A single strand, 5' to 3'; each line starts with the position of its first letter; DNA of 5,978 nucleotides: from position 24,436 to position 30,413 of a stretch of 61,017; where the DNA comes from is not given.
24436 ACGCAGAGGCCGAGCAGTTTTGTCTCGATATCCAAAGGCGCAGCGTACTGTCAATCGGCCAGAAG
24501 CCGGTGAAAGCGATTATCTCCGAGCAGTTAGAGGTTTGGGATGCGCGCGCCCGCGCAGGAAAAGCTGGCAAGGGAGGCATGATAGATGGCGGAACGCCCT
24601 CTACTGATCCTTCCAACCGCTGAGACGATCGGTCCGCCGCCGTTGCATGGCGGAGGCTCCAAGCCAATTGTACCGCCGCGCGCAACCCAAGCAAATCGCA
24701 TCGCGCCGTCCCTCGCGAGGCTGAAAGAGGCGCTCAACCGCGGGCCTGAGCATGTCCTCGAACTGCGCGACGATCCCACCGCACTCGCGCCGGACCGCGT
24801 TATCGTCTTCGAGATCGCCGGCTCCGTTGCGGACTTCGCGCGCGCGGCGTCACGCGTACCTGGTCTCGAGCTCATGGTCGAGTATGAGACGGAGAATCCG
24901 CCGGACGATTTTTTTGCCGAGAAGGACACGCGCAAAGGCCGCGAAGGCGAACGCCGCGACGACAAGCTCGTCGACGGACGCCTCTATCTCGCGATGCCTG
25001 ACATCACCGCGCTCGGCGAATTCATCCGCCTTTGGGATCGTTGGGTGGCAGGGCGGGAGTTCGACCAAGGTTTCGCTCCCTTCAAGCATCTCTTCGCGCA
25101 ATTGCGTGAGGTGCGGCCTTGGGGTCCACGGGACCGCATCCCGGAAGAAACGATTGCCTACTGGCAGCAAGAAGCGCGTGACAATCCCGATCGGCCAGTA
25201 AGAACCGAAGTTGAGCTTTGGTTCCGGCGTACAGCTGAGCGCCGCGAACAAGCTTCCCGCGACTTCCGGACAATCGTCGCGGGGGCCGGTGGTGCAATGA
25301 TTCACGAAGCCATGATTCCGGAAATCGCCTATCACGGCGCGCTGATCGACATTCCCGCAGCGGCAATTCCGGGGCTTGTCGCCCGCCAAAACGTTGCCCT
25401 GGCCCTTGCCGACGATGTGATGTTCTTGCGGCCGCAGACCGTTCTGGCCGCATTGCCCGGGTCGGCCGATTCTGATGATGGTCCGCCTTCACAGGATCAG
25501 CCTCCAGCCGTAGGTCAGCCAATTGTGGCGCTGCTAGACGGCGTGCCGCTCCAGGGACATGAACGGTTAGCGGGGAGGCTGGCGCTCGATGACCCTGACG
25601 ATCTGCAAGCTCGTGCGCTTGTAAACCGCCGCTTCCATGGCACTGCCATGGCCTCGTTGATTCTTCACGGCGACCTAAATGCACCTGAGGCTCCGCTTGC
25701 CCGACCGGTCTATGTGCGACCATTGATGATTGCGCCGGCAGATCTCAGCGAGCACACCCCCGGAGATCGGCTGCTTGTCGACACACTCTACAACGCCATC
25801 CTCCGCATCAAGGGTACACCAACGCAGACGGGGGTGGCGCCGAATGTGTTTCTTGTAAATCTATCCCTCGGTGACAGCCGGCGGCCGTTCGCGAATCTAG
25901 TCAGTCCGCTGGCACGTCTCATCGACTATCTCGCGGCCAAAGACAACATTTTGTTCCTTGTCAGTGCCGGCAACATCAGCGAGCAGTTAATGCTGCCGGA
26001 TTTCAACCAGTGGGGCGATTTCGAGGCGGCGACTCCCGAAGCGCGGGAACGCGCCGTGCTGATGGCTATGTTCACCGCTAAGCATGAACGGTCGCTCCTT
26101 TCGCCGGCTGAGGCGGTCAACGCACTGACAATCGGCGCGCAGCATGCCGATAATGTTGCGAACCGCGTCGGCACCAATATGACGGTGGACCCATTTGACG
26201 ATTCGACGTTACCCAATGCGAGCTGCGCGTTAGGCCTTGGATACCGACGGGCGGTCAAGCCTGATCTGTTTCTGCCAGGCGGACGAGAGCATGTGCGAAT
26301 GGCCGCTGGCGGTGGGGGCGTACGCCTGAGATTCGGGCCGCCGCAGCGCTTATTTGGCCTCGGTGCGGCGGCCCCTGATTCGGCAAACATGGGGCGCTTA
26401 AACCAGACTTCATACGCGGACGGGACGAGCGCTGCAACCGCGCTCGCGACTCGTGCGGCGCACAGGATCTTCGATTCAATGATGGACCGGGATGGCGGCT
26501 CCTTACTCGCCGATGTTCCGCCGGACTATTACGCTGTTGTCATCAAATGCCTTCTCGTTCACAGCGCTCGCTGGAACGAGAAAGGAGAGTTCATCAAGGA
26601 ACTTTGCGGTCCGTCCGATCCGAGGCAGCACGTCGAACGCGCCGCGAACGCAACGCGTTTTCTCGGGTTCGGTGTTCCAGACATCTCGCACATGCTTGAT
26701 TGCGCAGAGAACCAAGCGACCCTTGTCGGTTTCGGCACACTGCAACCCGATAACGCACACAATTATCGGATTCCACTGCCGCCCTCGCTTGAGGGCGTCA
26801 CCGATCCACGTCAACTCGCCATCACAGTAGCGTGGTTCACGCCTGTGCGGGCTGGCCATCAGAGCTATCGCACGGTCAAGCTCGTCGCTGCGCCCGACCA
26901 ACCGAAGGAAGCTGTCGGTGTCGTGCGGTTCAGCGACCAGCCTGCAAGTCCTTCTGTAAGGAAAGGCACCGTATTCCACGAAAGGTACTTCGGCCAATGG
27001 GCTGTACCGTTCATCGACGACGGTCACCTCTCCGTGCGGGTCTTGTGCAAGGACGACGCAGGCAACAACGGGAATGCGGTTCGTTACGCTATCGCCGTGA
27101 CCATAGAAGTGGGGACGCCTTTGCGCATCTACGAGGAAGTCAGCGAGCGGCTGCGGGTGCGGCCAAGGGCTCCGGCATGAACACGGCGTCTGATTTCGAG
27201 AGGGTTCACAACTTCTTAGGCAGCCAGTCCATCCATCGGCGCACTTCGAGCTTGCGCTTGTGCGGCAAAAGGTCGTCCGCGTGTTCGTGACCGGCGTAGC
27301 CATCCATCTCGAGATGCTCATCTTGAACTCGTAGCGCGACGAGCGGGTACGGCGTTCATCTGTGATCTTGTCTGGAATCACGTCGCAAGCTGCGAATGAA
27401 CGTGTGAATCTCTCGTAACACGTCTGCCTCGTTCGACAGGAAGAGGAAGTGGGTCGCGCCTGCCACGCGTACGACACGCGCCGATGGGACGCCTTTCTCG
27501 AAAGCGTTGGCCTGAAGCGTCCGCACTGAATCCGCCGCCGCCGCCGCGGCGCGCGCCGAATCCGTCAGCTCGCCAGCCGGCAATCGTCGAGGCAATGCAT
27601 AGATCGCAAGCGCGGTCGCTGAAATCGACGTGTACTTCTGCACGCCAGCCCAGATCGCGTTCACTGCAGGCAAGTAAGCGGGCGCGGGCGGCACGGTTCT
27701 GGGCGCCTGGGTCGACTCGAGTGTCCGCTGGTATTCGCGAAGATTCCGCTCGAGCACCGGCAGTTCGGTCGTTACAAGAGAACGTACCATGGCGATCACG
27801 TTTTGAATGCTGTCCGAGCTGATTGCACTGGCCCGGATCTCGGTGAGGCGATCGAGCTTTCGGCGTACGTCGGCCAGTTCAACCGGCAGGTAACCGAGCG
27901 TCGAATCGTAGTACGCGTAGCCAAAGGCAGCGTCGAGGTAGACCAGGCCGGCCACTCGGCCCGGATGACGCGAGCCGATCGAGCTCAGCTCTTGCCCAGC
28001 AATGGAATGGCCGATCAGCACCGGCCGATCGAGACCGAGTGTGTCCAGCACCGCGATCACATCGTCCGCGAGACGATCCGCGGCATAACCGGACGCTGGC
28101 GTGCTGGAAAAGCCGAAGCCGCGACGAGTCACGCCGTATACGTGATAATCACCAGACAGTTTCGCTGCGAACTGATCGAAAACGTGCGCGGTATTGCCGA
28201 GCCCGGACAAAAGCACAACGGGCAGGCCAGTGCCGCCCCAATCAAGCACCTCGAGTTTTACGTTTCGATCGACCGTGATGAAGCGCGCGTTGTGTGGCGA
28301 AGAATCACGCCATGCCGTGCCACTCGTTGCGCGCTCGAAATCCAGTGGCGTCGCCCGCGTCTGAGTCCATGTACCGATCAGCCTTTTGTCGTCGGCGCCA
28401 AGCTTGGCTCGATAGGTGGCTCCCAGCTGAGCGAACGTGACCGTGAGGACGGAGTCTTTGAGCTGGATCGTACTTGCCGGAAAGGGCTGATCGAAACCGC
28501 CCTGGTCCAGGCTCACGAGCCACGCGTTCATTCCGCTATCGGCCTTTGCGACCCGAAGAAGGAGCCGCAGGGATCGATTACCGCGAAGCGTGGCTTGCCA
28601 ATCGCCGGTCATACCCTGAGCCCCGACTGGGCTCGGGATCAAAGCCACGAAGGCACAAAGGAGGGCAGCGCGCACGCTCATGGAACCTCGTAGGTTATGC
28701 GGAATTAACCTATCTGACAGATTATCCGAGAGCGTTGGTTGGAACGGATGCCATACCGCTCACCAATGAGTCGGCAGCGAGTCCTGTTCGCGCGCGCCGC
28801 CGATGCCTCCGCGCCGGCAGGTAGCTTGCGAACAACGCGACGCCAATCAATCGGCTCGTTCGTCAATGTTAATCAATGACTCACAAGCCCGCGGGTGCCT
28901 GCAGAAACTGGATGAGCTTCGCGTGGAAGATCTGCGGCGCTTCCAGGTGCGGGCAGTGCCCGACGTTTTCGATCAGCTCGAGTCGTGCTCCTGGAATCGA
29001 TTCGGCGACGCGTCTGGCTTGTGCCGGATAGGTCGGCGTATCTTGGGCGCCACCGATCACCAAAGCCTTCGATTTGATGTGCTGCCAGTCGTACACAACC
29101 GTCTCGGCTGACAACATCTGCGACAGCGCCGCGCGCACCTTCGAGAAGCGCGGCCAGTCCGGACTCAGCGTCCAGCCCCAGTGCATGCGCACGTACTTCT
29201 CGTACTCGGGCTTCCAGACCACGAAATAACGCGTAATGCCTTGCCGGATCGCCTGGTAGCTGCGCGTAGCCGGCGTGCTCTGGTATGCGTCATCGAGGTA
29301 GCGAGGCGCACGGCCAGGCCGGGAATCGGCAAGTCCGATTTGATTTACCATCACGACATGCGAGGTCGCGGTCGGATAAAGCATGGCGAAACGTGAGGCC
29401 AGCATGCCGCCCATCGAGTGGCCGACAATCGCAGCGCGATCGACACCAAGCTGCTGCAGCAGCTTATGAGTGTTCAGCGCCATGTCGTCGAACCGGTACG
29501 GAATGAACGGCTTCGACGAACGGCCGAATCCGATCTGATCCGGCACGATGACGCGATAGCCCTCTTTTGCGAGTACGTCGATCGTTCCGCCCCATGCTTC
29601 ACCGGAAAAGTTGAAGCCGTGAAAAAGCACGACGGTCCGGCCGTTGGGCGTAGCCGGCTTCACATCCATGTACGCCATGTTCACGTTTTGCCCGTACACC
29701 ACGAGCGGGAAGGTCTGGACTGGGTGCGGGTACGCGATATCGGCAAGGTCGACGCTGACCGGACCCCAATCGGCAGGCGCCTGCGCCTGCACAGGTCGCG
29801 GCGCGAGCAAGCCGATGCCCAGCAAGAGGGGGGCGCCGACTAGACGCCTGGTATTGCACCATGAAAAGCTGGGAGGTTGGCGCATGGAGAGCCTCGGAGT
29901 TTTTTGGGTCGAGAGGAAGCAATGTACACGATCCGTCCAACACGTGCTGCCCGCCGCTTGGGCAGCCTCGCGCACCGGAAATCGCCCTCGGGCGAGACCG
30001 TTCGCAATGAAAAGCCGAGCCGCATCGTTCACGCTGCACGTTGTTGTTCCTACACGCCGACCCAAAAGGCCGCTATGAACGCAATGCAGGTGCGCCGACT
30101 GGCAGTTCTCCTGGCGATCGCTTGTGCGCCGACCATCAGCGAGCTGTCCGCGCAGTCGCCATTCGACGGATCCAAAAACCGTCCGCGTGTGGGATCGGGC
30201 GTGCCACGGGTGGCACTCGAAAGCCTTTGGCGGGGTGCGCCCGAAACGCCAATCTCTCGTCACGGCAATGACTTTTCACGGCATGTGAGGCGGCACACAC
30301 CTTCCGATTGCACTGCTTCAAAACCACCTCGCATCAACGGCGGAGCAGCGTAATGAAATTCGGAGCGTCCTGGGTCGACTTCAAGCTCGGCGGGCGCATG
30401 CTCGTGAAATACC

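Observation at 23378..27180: Compact RHH / AAA+ ATPase / cytoplasmic S8 protease cassette: IetAS-like candidate conflict (anti-phage) system with an extra regulator gene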

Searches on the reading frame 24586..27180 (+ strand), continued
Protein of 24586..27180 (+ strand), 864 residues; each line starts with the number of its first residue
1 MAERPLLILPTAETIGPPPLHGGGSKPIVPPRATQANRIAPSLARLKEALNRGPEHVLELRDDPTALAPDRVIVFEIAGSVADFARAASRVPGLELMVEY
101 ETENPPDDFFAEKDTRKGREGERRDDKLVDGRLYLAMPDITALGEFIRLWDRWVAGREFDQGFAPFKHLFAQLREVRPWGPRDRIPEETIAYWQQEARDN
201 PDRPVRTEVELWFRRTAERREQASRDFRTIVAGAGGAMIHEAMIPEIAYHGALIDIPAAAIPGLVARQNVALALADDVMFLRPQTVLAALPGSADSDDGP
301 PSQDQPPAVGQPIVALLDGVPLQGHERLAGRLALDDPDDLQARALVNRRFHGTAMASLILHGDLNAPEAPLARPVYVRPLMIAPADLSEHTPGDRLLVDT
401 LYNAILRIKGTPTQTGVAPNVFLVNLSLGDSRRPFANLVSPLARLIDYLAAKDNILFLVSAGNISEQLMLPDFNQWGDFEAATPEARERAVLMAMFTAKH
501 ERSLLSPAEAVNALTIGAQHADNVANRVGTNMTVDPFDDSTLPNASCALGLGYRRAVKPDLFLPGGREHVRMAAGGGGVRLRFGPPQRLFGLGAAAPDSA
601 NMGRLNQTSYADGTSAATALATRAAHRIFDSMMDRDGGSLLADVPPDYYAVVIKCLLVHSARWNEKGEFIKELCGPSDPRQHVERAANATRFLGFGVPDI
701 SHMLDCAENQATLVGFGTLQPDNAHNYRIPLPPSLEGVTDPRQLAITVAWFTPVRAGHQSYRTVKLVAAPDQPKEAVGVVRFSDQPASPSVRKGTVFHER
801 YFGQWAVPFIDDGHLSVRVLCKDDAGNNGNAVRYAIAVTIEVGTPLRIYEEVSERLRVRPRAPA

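Call 88: search_protein_families(library=pfam, proteins=[L021:4375-5895:+, L021:4414-5859:-, L016:8200-9432:+, L016:8248-9390:-, L006:4288-4695:+, L006:4688-5020:+, L025:3803-5020:+], max_evalue=0.001)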
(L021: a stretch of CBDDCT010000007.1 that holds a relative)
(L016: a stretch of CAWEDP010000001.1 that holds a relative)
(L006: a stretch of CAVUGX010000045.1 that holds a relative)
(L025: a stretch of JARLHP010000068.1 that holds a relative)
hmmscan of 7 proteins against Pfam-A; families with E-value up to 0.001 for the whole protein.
L021:4375-5895:+ (506 aa): 0 families

L021:4414-5859:- (481 aa): 2 families
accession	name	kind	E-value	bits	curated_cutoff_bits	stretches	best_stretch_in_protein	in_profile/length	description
PF13701.12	DDE_Tnp_1_4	-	1.3e-55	188.8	34.7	1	35-465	12-433/435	Transposase DDE domain group 1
PF01609.27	DDE_Tnp_1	-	8.4e-11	42.4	23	1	161-397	6-200/200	Transposase DDE domain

L016:8200-9432:+ (410 aa): 0 families

L016:8248-9390:- (380 aa): 3 families
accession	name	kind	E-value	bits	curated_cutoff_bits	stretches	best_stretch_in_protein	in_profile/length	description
PF05598.16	DUF772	-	6.2e-24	84.2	23.1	1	69-143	1-73/74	Transposase domain (DUF772)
PF01609.27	DDE_Tnp_1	-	2.5e-11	44.1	23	1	206-369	12-200/200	Transposase DDE domain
PF13751.12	DDE_Tnp_1_6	-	8e-08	33.1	25.1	1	314-372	66-124/125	Transposase DDE domain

L006:4288-4695:+ (135 aa): 1 family
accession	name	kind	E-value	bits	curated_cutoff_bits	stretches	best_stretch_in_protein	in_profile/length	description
PF19570.5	DUF6088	-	2.2e-06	28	25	1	16-123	9-113/172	Family of unknown function (DUF6088)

L006:4688-5020:+ (110 aa): 1 family
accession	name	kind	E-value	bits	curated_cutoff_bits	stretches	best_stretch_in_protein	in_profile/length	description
PF08843.17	AbiEii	-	4.5e-11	43.6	22.5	1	45-98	16-63/238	Nucleotidyl transferase AbiEii toxin, Type IV TA system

L025:3803-5020:+ (405 aa): 1 family
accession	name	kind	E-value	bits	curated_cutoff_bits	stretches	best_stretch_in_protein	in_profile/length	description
PF01420.25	Methylase_S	-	1.8e-14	54.8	22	2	201-358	1-142/168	Type I restriction modification DNA specificity domain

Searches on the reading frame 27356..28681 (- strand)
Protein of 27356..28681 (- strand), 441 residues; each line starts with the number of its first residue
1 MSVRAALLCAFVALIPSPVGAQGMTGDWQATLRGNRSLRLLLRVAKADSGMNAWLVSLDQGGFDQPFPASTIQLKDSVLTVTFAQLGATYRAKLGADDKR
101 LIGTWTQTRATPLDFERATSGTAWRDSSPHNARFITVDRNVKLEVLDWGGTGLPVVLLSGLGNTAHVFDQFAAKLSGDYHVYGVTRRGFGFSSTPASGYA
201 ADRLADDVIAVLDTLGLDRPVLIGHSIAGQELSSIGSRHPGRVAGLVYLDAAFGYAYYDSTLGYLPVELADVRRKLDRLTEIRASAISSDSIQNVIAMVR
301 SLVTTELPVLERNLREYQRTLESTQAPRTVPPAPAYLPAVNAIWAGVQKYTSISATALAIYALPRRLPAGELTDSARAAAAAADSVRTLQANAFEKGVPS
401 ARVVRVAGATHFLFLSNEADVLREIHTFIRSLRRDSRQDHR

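Call 59: search_protein_families(library=pfam, proteins=[window:27356-28681:-], max_evalue=0.00001)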
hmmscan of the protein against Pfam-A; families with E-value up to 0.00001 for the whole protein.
window:27356-28681:- (441 aa): 3 families
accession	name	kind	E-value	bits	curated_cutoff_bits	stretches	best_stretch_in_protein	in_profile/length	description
PF00561.26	Abhydrolase_1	-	1.1e-17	65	25.8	1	154-345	2-188/245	alpha/beta hydrolase fold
PF12697.13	Abhydrolase_6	-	1.5e-17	65.4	26.3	1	155-422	1-215/217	Alpha/beta hydrolase family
PF12146.15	Hydrolase_4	-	1.6e-08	34.6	27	1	155-258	7-116/239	Serine aminopeptidase, S33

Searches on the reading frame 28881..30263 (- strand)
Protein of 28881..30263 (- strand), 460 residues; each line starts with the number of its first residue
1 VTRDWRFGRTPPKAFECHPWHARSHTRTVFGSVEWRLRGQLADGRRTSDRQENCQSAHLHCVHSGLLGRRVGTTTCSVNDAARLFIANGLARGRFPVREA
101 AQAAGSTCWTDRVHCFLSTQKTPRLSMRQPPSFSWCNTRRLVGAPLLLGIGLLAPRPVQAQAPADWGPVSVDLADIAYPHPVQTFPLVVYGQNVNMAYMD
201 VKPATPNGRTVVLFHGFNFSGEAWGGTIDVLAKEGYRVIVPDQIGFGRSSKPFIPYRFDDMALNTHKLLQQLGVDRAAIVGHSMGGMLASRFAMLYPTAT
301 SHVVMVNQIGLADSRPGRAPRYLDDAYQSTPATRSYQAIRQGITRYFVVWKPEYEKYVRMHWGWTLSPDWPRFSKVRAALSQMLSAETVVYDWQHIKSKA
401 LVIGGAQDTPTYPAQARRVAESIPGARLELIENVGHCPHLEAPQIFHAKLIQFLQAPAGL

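Call 59: search_protein_families(library=pfam, proteins=[window:28881-30263:-], max_evalue=0.00001)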
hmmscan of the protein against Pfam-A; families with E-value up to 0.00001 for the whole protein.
window:28881-30263:- (460 aa): 3 families
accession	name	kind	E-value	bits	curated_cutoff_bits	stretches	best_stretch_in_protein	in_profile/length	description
PF00561.26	Abhydrolase_1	-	3.8e-30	105.8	25.8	1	210-443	2-245/245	alpha/beta hydrolase fold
PF12697.13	Abhydrolase_6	-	2.3e-25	91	26.3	1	211-446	1-214/217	Alpha/beta hydrolase family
PF12146.15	Hydrolase_4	-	6e-17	62.2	27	1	209-306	5-107/239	Serine aminopeptidase, S33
